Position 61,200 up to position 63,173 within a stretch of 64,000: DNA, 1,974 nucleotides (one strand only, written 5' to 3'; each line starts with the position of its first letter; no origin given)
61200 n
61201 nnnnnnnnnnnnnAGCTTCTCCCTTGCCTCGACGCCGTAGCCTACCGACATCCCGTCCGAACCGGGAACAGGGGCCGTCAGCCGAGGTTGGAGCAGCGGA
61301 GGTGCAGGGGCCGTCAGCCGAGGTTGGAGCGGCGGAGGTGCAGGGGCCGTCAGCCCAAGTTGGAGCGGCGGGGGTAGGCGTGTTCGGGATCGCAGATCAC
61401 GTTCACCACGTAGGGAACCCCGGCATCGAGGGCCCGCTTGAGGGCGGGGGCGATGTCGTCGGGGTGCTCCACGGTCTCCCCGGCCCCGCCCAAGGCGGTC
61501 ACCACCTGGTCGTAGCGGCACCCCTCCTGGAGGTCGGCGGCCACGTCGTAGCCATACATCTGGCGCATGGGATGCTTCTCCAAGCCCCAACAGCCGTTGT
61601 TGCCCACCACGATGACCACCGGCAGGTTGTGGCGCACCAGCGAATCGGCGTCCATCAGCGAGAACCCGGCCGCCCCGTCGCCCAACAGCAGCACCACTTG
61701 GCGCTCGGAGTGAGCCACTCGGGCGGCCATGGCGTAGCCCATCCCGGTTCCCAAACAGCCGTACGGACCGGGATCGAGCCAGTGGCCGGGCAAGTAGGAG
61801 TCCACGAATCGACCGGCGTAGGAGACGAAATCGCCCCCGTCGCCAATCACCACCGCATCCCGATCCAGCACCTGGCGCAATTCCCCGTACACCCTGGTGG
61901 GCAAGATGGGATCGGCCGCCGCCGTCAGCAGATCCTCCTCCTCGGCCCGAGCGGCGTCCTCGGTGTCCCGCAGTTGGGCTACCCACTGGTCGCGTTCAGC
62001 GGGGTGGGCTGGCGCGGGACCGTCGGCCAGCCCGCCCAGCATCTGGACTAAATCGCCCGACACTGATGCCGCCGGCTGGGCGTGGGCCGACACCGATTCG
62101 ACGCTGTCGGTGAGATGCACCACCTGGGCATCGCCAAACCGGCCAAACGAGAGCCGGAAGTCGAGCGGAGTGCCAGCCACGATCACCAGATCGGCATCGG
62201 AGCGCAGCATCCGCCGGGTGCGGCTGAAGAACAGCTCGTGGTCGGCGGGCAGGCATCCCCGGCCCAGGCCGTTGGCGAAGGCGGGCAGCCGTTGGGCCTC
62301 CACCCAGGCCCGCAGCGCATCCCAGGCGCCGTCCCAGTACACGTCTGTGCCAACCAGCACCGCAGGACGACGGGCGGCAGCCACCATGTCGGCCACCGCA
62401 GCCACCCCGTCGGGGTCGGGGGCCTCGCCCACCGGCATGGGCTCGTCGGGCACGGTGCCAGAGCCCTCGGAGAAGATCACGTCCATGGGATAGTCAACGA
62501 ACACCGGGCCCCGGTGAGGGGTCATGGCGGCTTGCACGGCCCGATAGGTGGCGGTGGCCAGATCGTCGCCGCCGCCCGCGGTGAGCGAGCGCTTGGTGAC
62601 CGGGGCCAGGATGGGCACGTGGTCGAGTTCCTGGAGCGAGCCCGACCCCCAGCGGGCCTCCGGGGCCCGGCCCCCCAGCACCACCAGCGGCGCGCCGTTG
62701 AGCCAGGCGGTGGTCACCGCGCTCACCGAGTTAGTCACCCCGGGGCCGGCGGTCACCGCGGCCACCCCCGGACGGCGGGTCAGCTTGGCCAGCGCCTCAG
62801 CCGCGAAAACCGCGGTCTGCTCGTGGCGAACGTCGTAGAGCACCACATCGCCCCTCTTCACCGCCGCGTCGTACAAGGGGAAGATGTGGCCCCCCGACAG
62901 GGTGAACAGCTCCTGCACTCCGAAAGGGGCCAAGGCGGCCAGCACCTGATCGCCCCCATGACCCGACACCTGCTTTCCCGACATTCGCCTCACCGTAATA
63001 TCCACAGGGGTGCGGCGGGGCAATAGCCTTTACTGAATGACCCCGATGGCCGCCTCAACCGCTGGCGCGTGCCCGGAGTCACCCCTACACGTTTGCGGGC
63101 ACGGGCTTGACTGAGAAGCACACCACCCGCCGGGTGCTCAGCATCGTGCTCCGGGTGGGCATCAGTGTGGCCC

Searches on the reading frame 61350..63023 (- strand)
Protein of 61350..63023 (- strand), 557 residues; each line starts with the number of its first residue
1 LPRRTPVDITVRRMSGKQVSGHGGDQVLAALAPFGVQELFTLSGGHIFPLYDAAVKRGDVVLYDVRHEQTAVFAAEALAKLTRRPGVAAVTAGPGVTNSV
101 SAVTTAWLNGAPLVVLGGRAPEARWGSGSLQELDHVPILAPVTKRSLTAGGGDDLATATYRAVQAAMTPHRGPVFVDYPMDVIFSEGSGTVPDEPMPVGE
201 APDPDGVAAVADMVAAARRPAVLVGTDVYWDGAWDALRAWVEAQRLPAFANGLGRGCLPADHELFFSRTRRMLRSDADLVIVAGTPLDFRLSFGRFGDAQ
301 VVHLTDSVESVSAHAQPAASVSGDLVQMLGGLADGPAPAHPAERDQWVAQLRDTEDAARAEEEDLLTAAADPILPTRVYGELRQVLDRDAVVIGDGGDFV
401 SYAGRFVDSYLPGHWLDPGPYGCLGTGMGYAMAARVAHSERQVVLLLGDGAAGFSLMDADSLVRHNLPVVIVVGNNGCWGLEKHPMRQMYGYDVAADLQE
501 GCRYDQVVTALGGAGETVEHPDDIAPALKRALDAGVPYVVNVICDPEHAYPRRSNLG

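Call 83: search_protein_families(library=pfam, proteins=[window:61350-63023:-], max_evalue=0.001)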
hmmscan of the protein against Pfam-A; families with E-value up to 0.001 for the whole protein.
window:61350-63023:- (557 aa): 3 families
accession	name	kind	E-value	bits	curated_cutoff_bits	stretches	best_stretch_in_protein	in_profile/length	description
PF02776.23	TPP_enzyme_N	-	6.5e-32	110.2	26.8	1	23-136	3-117/119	Thiamine pyrophosphate enzyme, N-terminal TPP binding domain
PF02775.26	TPP_enzyme_C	-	4.2e-30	105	21.9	1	395-542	1-151/151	Thiamine pyrophosphate enzyme, C-terminal TPP binding domain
PF00205.28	TPP_enzyme_M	-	5e-18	65.6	30.4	1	207-329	1-134/137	Thiamine pyrophosphate enzyme, central domain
